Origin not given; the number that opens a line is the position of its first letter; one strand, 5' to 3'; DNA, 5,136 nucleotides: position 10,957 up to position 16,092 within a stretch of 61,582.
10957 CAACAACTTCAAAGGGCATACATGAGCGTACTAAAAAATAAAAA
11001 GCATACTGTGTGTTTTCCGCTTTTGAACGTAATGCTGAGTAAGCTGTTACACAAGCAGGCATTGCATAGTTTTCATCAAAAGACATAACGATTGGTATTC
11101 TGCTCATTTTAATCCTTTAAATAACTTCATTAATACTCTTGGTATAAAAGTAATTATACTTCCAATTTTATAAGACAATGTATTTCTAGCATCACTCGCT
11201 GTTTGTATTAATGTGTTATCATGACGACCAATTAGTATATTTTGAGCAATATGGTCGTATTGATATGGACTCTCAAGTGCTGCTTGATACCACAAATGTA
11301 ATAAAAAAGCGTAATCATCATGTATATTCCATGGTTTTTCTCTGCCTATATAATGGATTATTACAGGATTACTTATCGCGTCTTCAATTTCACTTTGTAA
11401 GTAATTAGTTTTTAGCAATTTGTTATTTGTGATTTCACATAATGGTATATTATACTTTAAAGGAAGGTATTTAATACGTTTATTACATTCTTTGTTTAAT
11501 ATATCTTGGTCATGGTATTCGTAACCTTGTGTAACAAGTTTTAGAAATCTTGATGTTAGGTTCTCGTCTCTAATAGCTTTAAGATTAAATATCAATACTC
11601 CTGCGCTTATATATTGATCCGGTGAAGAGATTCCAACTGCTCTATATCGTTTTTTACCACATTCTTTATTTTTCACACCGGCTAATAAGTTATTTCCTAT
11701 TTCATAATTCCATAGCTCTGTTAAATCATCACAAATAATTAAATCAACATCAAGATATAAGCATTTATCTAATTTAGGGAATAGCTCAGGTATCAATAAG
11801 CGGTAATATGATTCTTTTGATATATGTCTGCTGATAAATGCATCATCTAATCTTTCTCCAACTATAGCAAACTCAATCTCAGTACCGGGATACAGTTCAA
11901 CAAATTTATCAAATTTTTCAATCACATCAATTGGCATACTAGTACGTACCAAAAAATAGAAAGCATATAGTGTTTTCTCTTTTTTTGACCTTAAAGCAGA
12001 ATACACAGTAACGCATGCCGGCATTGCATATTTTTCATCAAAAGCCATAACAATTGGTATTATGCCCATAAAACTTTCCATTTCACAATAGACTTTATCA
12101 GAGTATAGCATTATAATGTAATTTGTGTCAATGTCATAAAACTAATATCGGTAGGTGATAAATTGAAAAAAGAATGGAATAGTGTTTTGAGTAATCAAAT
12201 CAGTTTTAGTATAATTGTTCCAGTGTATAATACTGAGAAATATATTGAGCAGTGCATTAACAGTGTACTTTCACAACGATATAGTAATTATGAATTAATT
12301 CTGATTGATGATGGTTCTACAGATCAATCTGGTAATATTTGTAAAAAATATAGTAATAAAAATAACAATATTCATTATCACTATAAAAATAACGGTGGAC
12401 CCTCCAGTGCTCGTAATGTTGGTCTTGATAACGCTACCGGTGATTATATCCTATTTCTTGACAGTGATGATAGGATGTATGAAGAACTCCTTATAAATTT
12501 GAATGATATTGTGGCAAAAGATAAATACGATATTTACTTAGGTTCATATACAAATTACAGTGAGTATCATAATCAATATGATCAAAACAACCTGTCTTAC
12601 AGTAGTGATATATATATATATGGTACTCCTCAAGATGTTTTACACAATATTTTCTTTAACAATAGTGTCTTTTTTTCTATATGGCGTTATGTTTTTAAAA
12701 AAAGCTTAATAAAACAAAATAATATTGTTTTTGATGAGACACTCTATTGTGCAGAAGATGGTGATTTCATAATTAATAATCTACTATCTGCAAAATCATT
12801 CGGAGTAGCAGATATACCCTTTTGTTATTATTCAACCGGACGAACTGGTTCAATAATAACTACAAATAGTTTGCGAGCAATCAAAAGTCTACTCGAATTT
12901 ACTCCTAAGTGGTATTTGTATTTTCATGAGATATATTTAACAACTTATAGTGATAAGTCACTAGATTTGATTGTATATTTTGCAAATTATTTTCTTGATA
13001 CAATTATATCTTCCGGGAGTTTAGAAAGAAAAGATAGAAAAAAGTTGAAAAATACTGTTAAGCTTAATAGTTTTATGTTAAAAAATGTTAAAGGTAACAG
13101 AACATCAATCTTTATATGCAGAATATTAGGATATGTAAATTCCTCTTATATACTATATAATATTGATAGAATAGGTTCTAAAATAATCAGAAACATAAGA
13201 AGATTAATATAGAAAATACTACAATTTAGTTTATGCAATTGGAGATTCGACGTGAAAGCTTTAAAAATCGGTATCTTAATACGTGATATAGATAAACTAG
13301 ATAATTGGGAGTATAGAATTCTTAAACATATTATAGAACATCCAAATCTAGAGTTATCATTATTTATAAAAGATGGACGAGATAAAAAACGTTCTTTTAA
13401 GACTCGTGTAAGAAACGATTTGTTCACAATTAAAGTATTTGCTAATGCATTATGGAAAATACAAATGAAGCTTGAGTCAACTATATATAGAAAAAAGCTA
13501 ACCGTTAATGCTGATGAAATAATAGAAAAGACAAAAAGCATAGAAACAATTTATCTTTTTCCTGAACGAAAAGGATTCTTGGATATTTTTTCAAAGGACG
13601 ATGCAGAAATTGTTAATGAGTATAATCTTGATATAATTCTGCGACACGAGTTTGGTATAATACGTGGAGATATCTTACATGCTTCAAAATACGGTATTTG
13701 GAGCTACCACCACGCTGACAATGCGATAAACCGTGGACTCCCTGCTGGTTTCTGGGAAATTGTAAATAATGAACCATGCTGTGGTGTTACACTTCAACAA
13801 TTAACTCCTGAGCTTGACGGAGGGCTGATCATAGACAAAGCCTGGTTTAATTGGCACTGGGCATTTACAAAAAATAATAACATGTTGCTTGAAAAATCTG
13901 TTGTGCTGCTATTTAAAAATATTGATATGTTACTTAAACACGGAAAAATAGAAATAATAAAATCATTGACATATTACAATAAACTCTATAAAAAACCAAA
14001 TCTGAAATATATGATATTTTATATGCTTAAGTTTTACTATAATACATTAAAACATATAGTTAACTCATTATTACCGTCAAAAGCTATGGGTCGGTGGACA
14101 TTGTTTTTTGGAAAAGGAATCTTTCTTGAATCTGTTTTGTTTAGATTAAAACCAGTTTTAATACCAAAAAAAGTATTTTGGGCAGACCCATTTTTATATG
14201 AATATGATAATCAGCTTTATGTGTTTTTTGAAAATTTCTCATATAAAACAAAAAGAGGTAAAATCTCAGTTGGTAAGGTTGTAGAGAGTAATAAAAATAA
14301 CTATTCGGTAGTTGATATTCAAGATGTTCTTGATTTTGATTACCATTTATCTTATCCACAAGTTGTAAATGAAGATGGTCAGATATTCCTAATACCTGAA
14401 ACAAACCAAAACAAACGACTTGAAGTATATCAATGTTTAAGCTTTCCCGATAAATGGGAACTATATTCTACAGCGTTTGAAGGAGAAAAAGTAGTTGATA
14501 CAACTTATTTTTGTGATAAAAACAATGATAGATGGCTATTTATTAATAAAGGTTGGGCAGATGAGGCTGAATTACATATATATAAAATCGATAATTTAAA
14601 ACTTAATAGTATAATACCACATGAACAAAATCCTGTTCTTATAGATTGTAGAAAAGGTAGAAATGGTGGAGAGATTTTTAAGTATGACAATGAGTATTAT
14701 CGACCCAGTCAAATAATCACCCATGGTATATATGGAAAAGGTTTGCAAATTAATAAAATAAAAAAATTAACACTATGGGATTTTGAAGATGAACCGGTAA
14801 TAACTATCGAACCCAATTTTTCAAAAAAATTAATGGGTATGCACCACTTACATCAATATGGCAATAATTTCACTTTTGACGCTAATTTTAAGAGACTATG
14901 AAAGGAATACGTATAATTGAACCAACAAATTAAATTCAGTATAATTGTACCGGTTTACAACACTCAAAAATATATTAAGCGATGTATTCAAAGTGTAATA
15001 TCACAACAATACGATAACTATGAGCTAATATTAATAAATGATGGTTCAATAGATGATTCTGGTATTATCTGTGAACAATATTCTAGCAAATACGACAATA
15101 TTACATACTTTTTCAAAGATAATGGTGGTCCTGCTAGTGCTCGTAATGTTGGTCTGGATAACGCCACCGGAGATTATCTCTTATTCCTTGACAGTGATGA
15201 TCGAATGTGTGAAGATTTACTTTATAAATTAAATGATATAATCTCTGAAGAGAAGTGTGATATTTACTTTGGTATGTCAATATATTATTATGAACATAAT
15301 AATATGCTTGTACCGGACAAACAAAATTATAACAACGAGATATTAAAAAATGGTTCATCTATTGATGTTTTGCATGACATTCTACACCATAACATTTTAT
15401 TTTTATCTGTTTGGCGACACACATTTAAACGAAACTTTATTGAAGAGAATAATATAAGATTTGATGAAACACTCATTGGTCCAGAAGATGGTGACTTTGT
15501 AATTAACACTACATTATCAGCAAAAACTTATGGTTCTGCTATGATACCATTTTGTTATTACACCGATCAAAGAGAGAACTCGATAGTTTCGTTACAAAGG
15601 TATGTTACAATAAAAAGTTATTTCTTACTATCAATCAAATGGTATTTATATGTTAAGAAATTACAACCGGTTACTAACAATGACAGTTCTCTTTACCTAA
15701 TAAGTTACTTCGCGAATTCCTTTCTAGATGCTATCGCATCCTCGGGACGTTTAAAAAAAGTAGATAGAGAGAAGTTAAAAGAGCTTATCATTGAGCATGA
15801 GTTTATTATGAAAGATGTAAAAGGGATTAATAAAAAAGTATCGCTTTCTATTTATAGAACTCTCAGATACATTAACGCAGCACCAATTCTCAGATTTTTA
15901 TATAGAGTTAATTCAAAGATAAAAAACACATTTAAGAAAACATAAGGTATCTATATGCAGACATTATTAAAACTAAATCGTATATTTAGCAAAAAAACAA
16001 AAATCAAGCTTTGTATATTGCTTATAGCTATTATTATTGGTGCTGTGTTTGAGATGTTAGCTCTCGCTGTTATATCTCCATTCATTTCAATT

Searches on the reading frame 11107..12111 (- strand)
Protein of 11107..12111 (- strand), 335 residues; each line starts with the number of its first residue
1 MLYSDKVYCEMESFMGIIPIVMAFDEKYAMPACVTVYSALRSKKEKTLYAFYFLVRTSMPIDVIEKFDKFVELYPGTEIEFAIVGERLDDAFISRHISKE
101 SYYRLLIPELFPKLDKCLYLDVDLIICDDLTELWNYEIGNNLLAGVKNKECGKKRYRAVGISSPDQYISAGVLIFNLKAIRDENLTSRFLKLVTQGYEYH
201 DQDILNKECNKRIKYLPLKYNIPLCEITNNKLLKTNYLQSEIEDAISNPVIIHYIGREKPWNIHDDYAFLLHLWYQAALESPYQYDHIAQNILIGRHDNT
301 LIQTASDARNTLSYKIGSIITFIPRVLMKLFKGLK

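Call 35: search_protein_families(library=pfam, proteins=[window:11107-12111:-], max_evalue=0.0001)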
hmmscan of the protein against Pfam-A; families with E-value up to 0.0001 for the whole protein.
window:11107-12111:- (335 aa): 1 family
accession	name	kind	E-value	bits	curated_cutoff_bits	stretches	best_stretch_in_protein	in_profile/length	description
PF01501.26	Glyco_transf_8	-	2.6e-42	145.6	24.3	1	19-262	1-250/253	Glycosyl transferase family 8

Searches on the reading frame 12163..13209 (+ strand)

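Call 35: search_protein_families(library=pfam, proteins=[window:12163-13209:+], max_evalue=0.0001)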
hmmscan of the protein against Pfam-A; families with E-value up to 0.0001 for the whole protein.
window:12163-13209:+ (349 aa): 3 families
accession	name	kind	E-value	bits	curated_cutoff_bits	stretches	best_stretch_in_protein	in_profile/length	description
PF00535.33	Glycos_transf_2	-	1.9e-38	132.4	23.3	1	16-180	1-166/168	Glycosyl transferase family 2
PF10111.15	Glyco_tranf_2_2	-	1.7e-13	51.2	27.3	1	16-216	1-209/276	Glycosyltransferase like family 2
PF13641.12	Glyco_tranf_2_3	-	3.4e-09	37.5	27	1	15-123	3-117/230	Glycosyltransferase like family 2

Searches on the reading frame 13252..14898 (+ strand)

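Call 35: search_protein_families(library=pfam, proteins=[window:13252-14898:+], max_evalue=0.0001)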
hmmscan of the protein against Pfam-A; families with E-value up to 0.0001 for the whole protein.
window:13252-14898:+ (549 aa): 1 family
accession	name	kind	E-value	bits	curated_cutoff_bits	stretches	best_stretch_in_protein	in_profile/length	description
PF24793.1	GINT1_N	-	7.1e-33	114.3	27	1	308-516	58-265/304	Glucosamine inositolphosphorylceramide transferase 1, N-terminal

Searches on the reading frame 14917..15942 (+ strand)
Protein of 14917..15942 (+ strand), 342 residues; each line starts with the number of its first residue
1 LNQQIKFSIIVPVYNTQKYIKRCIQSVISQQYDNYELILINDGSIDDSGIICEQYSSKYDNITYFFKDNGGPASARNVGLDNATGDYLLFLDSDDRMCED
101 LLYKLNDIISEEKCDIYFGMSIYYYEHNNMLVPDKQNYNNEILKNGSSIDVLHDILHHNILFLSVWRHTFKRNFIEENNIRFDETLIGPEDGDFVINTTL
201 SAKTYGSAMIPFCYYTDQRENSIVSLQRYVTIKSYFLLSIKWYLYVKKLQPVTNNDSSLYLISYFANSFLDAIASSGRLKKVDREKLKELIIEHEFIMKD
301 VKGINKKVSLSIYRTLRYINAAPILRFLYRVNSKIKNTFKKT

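Call 35: search_protein_families(library=pfam, proteins=[window:14917-15942:+], max_evalue=0.0001)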
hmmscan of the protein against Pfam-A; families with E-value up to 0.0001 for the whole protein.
window:14917-15942:+ (342 aa): 3 families
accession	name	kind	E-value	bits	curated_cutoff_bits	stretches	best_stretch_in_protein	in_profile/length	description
PF00535.33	Glycos_transf_2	-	1.1e-34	120.2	23.3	1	8-159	1-156/168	Glycosyl transferase family 2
PF10111.15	Glyco_tranf_2_2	-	1.2e-12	48.4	27.3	1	8-217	1-217/276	Glycosyltransferase like family 2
PF13641.12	Glyco_tranf_2_3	-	8.6e-09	36.2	27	1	7-113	3-115/230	Glycosyltransferase like family 2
